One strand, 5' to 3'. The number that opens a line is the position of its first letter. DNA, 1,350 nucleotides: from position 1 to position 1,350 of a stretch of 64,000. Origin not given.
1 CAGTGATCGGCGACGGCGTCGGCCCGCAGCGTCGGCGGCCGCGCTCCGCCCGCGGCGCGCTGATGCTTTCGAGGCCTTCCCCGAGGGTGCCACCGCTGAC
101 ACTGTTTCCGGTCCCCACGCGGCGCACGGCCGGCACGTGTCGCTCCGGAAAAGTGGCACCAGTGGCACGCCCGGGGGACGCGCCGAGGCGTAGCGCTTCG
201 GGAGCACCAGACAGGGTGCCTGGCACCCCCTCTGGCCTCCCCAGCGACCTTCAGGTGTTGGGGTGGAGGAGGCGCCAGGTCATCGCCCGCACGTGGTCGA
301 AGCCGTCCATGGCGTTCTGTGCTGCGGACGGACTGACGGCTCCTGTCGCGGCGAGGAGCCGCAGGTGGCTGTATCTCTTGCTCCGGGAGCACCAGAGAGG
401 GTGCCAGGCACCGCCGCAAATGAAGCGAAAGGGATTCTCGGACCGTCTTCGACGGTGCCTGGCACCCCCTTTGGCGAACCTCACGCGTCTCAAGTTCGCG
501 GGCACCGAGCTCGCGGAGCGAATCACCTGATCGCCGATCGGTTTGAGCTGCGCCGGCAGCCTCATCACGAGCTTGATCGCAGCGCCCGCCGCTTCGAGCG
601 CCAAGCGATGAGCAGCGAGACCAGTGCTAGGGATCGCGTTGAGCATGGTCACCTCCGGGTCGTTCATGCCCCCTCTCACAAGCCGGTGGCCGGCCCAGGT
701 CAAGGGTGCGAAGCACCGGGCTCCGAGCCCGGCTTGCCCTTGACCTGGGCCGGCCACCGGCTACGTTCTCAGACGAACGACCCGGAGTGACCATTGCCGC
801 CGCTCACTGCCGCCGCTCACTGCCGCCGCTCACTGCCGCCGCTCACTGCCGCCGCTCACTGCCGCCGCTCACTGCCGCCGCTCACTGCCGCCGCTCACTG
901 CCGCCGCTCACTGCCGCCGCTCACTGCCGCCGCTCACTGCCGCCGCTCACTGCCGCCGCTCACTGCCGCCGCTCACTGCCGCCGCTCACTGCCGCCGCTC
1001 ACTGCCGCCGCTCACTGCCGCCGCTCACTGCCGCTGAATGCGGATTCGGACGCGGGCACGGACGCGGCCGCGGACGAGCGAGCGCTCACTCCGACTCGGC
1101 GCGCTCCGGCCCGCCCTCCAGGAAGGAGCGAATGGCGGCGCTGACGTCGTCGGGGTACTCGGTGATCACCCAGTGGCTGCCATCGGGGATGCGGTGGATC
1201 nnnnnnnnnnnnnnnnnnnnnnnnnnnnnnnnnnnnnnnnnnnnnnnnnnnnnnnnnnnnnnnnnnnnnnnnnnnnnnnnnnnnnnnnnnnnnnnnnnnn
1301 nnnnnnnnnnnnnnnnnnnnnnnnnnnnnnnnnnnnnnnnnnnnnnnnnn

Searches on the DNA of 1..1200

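Call 74: search_rna_families(source=window, start=1, end=1200, threshold=evalue, max_evalue=1)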
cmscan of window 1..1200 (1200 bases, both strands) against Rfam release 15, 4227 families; matches with E-value up to 1: 19.
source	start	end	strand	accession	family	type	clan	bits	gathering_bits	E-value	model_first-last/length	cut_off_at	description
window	683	760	+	RF04141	MIR8622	Gene; miRNA;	-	37.2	197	8.3e-05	1-212/212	no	MIR8622 microRNA precursor family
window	683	760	-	RF04141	MIR8622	Gene; miRNA;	-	36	197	0.00015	1-212/212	no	MIR8622 microRNA precursor family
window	393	473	-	RF03703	mir-3622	Gene; miRNA;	-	30.8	78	0.0027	1-84/84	no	mir-3622 microRNA precursor family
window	387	482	-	RF00781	mir-505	Gene; miRNA;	-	27.7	60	0.0028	1-83/83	no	mir-505 microRNA precursor family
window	683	759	+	RF04231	mir-9191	Gene; miRNA;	-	27.5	100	0.0073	1-73/73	no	mir-9191 microRNA precursor family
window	393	473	+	RF03703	mir-3622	Gene; miRNA;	-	27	78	0.023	1-84/84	no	mir-3622 microRNA precursor family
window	680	763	-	RF03954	mir-8993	Gene; miRNA;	-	25.5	99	0.021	1-95/95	no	mir-8993 microRNA precursor family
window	392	474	-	RF04104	MIR918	Gene; miRNA;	-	25.5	268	0.042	1-265/265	no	MIR918 microRNA precursor family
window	675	769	+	RF03945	mir-4876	Gene; miRNA;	-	24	100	0.14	1-92/92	no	mir-4876 microRNA precursor family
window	385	481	+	RF00863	mir-BART17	Gene; miRNA;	-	23.7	70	0.075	1-81/81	no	mir-BART17 microRNA precursor family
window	682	761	+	RF03791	mir-4526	Gene; miRNA;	-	22.9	100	0.19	1-87/87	no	mir-4526 microRNA precursor family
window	679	765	+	RF03949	mir-8830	Gene; miRNA;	-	22.8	76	0.43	1-95/95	no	mir-8830 microRNA precursor family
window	384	485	-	RF03296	MIR8788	Gene; miRNA;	-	22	124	0.61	1-138/138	no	MIR8788 microRNA precursor family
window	682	761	-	RF01695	C4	Gene; antisense;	CL00128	21.7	45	0.25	1-87/87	no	C4 antisense RNA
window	686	759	+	RF03192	mir-6794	Gene; miRNA;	-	21.7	74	0.31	1-62/62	no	mir-6794 microRNA precursor family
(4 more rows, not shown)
